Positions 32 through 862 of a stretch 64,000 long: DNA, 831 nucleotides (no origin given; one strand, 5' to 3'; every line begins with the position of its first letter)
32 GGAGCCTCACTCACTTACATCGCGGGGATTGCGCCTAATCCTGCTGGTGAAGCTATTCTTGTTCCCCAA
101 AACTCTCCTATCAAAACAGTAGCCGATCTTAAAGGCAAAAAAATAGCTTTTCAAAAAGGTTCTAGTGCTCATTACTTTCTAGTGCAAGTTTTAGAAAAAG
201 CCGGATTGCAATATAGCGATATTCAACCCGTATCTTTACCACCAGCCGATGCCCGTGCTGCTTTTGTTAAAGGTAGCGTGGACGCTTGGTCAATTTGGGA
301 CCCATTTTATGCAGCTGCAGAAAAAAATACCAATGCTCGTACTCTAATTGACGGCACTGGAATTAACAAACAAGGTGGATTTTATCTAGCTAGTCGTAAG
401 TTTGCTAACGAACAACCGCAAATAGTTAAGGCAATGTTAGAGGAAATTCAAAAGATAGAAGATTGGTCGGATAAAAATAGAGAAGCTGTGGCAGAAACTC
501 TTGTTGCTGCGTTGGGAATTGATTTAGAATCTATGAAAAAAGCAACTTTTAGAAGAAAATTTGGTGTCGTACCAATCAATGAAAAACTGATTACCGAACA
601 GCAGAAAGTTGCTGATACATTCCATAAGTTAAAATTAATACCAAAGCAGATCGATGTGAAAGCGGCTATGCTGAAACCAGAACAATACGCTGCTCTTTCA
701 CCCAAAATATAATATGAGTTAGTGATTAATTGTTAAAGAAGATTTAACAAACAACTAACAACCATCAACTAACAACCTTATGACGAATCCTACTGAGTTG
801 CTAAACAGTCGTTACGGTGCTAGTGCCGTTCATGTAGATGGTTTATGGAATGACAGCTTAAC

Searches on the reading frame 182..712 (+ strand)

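Call 60: search_protein_families(library=pfam, proteins=[window:182-712:+])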
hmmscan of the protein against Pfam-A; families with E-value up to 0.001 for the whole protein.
window:182-712:+ (176 aa): 2 families
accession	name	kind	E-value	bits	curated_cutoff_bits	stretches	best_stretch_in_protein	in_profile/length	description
PF13379.11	NMT1_2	-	8.4e-08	32.8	24.7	1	4-106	143-250/252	NMT1-like family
PF09084.16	NMT1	-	5e-05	23.7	20.5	1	2-91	110-204/216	NMT1/THI5 like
